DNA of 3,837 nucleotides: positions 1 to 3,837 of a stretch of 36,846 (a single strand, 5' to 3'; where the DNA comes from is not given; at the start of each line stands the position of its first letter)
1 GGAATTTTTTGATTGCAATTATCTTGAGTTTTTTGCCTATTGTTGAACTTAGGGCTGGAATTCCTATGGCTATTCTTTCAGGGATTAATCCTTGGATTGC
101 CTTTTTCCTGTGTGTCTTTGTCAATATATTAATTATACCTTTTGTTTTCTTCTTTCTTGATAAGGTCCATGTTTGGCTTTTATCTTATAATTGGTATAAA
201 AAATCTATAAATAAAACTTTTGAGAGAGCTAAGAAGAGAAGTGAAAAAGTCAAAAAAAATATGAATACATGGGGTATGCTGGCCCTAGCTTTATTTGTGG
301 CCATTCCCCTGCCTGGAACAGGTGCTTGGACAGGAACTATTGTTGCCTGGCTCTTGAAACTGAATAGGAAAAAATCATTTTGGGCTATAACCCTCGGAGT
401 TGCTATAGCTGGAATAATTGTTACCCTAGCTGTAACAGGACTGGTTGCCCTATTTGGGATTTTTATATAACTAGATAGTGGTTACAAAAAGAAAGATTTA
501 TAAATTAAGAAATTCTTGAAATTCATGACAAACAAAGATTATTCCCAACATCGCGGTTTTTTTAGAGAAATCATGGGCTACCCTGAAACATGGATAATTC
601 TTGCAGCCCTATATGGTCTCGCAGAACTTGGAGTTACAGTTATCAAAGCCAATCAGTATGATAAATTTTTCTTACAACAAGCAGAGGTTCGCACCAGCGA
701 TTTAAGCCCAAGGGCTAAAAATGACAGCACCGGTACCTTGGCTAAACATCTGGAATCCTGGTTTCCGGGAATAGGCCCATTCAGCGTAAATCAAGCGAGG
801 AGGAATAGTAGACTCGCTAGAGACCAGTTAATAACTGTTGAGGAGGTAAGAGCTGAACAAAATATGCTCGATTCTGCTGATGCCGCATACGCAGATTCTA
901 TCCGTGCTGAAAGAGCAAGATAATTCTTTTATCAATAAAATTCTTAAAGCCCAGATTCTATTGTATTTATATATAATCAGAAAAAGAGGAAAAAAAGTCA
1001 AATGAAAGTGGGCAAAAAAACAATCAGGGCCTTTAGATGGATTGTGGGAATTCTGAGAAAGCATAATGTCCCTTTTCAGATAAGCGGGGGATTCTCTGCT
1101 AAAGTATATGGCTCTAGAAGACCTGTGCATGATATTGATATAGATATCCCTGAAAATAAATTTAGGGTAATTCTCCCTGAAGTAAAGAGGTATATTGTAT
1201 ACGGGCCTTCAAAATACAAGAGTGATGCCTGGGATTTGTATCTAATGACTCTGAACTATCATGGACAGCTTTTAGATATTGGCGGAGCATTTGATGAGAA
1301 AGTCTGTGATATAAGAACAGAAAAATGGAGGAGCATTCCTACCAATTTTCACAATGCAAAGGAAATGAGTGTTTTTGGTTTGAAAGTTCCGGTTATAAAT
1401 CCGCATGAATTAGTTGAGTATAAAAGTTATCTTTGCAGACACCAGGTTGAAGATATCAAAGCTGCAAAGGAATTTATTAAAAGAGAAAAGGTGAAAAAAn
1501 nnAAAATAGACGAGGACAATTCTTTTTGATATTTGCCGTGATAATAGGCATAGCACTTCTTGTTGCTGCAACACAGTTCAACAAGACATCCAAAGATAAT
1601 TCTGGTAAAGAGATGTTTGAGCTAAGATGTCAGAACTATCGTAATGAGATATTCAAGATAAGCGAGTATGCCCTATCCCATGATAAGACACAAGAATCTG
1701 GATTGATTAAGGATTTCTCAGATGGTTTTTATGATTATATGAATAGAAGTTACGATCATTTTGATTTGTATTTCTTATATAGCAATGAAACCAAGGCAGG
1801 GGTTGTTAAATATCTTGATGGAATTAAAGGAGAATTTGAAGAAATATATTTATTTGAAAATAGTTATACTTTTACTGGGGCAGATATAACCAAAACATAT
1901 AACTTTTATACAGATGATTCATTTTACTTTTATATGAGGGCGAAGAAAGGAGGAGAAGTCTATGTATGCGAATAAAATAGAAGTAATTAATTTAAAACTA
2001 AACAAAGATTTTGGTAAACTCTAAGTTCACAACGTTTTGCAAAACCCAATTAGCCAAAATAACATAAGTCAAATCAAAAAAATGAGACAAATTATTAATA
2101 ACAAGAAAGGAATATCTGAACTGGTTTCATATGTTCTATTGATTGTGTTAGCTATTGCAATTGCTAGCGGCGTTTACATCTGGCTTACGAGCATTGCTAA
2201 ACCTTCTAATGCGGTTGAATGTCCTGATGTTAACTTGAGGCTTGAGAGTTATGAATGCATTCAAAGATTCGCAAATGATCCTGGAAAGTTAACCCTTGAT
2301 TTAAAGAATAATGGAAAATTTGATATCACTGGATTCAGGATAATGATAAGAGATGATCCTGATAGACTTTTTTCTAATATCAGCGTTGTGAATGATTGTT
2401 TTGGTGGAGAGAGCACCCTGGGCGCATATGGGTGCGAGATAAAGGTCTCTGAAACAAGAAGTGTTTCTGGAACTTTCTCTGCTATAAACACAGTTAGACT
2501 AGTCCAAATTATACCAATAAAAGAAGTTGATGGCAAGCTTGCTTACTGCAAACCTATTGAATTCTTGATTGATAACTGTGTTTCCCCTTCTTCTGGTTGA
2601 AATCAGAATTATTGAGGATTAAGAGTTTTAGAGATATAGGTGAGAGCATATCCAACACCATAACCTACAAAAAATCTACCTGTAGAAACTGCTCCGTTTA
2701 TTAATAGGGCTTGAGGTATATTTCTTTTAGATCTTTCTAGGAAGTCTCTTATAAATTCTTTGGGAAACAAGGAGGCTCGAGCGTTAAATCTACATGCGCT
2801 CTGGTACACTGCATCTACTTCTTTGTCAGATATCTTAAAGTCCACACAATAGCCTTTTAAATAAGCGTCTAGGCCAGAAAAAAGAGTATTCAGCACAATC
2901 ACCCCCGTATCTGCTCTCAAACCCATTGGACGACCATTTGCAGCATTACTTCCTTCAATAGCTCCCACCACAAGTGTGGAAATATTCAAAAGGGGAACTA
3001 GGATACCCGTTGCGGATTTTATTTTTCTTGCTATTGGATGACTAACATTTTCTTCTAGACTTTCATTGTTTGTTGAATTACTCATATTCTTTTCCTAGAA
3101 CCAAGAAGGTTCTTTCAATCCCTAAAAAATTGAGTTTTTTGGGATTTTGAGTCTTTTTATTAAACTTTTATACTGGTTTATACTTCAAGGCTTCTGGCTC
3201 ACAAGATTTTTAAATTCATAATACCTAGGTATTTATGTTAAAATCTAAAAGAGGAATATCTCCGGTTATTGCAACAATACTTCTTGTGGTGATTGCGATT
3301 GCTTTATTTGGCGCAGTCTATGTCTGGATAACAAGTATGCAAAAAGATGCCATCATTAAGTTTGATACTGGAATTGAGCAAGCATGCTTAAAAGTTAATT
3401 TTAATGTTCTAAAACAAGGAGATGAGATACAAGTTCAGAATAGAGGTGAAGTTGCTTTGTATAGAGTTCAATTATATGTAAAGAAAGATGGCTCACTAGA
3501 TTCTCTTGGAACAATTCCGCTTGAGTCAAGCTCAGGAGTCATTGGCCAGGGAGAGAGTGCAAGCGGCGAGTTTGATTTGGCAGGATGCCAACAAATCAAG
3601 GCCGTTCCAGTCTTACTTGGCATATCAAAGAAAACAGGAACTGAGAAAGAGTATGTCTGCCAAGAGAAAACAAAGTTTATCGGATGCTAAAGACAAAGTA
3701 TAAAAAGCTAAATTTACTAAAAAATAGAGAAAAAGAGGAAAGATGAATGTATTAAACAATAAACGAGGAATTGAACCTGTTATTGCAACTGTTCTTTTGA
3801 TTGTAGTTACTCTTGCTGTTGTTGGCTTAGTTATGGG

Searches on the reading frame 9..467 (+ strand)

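Call 69: search_protein_families(library=pfam, proteins=[window:9-467:+], max_evalue=0.001)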
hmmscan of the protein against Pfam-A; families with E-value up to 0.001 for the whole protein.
window:9-467:+ (153 aa): 1 family
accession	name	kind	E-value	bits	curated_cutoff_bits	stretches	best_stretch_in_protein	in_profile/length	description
PF06695.16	Sm_multidrug_ex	-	4.2e-42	144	30.7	1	13-137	1-121/121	Putative small multi-drug export protein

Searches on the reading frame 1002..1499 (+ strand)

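Call 69: search_protein_families(library=pfam, proteins=[window:1002-1499:+], max_evalue=0.001)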
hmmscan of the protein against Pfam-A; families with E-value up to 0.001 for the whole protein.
window:1002-1499:+ (166 aa): 1 family
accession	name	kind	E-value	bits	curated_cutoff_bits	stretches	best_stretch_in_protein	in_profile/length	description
PF10706.15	Aminoglyc_resit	-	0.00084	19.9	21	0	14-134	5-126/149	Aminoglycoside-2''-adenylyltransferase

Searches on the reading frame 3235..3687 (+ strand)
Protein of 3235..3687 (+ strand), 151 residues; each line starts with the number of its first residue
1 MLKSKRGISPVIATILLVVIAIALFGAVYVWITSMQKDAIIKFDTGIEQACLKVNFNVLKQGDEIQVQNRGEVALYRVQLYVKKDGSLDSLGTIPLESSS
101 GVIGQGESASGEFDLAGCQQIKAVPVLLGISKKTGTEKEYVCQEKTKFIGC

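Call 69: search_protein_families(library=pfam, proteins=[window:3235-3687:+], max_evalue=0.001)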
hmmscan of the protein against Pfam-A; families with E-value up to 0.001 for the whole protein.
window:3235-3687:+ (151 aa): 1 family
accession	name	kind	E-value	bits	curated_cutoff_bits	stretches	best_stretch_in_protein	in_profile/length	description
PF07790.16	Pilin_N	-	0.00027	22.2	25.2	1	6-43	1-42/78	Archaeal Type IV pilin, N-terminal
